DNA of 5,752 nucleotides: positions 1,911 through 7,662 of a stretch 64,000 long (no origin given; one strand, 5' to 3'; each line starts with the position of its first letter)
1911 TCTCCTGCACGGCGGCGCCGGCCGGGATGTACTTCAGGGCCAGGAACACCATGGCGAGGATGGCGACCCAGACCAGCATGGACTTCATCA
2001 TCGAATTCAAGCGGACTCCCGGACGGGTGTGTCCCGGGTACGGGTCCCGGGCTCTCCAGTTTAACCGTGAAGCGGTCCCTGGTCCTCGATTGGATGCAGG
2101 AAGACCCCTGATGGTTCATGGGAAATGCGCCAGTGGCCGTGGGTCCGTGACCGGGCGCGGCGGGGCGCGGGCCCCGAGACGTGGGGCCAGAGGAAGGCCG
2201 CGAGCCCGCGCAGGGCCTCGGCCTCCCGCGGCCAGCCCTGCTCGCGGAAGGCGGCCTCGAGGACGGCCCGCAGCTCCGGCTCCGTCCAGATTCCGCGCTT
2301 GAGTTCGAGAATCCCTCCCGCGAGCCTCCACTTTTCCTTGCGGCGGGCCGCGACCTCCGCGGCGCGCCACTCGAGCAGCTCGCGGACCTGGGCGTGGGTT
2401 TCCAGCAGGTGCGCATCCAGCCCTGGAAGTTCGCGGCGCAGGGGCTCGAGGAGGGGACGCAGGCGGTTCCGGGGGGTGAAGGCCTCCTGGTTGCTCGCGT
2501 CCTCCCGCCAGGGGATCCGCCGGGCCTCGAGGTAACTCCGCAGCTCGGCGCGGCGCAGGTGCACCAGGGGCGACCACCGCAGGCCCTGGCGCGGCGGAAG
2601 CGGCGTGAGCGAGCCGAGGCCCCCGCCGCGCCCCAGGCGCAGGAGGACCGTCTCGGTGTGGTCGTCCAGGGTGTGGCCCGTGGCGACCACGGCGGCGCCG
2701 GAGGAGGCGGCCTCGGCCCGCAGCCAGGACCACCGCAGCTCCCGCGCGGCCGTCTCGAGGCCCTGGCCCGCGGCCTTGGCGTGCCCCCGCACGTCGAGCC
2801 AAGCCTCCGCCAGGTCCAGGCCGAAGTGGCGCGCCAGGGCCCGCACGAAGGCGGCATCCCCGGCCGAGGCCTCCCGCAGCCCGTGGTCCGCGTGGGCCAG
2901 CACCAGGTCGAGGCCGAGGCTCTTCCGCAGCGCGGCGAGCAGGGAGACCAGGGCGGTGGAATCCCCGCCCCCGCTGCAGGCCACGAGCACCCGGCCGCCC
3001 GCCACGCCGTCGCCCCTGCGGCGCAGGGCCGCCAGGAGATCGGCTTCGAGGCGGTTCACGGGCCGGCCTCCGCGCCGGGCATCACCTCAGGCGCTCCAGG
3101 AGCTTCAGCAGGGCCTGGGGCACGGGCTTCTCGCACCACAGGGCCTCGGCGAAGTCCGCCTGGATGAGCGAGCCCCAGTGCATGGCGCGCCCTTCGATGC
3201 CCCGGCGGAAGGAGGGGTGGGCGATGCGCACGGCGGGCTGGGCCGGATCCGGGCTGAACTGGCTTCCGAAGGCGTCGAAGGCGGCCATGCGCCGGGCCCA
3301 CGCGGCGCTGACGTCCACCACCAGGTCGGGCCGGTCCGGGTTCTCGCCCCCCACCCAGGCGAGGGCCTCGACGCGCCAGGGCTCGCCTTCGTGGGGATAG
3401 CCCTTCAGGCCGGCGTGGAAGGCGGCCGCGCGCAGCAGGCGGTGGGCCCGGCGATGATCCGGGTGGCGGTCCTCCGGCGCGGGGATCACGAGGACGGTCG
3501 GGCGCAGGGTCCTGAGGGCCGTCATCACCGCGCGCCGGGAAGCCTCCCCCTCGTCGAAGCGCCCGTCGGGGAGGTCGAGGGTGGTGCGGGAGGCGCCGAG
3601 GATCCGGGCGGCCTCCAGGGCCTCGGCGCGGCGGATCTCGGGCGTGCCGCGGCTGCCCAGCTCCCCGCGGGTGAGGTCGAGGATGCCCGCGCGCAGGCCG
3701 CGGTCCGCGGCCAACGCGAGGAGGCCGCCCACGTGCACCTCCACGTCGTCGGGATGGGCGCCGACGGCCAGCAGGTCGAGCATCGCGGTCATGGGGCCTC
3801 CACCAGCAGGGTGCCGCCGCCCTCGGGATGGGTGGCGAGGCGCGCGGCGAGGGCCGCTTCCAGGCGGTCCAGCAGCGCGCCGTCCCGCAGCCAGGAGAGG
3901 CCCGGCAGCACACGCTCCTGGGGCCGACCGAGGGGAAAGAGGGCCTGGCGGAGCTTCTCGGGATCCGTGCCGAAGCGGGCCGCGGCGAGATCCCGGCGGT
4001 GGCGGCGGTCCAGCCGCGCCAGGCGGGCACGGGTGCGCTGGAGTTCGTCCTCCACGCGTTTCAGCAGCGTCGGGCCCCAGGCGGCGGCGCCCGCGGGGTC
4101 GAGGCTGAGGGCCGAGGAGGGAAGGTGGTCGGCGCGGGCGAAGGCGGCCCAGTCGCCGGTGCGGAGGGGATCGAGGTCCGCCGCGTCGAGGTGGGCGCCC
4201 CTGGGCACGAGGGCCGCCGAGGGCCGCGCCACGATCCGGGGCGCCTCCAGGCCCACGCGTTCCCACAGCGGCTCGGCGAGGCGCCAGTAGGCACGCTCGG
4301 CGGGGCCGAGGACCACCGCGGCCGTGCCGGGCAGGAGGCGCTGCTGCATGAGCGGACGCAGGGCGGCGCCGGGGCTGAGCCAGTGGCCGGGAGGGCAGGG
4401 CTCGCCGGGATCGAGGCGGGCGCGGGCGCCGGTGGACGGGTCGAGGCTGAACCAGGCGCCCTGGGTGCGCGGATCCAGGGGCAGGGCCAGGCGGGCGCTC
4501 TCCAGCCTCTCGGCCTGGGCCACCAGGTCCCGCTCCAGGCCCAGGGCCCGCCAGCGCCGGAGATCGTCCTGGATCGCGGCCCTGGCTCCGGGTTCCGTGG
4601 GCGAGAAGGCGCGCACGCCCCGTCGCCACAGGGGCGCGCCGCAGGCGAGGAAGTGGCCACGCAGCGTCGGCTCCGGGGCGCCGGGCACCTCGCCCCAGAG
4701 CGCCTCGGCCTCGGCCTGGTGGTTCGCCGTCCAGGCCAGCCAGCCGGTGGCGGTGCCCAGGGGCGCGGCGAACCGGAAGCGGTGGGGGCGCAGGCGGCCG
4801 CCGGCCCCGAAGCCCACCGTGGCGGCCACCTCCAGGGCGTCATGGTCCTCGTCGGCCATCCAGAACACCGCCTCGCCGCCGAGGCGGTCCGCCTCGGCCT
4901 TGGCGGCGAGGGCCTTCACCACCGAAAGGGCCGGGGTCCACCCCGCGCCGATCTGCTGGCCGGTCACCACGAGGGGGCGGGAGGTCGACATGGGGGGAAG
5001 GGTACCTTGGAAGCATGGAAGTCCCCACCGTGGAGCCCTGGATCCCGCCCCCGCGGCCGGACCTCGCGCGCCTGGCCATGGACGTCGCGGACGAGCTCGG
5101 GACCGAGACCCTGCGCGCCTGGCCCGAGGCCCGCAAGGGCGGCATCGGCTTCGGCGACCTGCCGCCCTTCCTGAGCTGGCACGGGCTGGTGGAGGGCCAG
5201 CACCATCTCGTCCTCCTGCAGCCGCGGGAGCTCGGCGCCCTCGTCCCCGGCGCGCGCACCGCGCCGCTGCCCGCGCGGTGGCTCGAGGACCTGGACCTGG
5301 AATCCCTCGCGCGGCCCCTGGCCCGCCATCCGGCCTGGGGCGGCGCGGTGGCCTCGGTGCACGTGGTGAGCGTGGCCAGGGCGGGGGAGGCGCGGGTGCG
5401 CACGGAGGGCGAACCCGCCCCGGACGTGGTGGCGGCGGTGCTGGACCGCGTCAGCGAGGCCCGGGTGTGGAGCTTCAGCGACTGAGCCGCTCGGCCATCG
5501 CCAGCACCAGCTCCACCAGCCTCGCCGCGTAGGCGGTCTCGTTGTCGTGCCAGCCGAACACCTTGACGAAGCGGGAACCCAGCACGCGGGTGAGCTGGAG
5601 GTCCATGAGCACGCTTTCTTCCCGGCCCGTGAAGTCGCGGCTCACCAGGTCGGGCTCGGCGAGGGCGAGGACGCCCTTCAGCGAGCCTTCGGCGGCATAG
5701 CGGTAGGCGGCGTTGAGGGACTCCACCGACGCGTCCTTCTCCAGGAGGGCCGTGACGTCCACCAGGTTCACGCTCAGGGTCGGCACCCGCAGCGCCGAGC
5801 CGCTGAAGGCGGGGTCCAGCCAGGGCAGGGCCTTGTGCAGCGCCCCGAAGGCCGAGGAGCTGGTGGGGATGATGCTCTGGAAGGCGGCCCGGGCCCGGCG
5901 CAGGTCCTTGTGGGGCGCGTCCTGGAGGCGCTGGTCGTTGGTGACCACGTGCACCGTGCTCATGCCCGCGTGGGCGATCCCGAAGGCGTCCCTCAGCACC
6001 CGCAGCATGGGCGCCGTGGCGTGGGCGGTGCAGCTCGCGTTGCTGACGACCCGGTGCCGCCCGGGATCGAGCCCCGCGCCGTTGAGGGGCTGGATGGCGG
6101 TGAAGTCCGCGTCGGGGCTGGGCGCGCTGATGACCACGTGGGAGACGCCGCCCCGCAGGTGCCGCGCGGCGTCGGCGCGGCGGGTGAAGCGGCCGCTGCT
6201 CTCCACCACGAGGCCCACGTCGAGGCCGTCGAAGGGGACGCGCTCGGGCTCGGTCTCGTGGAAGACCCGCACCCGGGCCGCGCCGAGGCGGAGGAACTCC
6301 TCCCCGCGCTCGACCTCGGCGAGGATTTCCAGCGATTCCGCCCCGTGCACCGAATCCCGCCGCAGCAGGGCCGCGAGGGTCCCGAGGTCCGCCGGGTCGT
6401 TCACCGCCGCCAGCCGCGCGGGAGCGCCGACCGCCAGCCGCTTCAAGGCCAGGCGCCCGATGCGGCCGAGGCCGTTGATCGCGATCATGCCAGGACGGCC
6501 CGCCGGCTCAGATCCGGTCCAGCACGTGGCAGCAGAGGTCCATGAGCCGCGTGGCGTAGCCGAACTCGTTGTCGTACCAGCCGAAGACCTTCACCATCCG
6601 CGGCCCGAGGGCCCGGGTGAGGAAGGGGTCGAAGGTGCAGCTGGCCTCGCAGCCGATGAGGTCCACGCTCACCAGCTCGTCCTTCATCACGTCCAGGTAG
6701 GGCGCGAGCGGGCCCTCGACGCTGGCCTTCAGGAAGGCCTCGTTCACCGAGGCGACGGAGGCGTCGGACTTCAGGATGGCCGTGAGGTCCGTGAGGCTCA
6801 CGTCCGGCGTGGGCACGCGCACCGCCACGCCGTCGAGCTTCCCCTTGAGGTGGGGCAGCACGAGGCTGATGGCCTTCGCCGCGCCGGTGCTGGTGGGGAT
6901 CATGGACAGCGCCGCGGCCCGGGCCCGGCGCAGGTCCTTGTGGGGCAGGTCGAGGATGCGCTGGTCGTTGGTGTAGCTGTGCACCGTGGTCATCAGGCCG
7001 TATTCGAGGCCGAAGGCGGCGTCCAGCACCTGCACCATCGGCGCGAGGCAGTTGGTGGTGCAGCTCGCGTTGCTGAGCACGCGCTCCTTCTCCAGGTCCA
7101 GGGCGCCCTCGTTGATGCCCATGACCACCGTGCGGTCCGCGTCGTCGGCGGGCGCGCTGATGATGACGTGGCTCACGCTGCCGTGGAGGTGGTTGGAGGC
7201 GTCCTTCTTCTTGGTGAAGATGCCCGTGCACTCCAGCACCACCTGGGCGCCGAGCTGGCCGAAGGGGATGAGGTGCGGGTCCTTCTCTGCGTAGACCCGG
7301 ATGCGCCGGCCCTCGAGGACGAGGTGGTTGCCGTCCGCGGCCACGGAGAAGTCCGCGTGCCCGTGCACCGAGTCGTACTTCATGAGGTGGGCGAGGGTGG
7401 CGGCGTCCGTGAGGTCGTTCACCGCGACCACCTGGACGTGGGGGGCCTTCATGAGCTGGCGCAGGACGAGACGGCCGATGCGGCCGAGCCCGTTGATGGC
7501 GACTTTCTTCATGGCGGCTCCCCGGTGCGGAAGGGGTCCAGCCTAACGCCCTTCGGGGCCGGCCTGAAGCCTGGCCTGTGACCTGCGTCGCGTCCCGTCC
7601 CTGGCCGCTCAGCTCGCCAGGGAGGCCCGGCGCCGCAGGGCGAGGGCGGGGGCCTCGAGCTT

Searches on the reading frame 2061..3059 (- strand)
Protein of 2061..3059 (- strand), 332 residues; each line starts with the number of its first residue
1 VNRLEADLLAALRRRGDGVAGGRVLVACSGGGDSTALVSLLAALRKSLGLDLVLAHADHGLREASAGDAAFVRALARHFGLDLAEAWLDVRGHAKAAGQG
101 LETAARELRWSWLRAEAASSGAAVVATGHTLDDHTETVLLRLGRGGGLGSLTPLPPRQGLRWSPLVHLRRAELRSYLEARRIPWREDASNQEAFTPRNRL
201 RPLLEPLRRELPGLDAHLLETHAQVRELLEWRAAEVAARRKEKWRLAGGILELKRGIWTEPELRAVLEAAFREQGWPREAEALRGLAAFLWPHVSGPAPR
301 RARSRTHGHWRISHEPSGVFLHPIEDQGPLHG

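Call 31: search_protein_families(library=pfam, proteins=[window:2061-3059:-], max_evalue=0.0001)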
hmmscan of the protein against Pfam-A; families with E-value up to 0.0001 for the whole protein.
window:2061-3059:- (332 aa): 1 family
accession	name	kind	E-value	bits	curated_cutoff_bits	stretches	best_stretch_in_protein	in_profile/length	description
PF01171.26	ATP_bind_3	-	1.4e-39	136.1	27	1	24-201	2-180/182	PP-loop family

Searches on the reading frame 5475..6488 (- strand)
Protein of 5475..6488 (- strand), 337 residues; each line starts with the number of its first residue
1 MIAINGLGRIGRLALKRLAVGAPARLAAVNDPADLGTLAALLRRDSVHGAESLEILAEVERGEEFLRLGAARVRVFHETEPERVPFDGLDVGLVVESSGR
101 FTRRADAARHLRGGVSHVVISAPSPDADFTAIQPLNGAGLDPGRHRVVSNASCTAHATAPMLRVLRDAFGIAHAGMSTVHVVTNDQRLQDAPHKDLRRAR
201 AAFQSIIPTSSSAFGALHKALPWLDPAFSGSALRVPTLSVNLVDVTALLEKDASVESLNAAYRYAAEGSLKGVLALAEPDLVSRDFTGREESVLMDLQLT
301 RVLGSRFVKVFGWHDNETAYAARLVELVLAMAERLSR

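Call 31: search_protein_families(library=pfam, proteins=[window:5475-6488:-], max_evalue=0.0001)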
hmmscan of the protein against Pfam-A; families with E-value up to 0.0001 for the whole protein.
window:5475-6488:- (337 aa): 2 families
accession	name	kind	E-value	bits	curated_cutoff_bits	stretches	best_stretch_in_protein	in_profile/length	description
PF02800.25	Gp_dh_C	-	3.5e-45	153.8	24.4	1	159-313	2-157/158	Glyceraldehyde 3-phosphate dehydrogenase, C-terminal domain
PF00044.30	Gp_dh_N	-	1e-20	74.3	31.7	1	2-103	3-100/101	Glyceraldehyde 3-phosphate dehydrogenase, NAD binding domain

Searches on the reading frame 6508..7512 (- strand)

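Call 31: search_protein_families(library=pfam, proteins=[window:6508-7512:-], max_evalue=0.0001)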
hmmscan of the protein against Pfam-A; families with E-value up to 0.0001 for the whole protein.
window:6508-7512:- (334 aa): 2 families
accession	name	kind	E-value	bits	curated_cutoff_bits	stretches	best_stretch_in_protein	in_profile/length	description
PF02800.25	Gp_dh_C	-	9.6e-57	191.4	24.4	1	156-313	1-158/158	Glyceraldehyde 3-phosphate dehydrogenase, C-terminal domain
PF00044.30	Gp_dh_N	-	6.1e-37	126.4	31.7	1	3-102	2-101/101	Glyceraldehyde 3-phosphate dehydrogenase, NAD binding domain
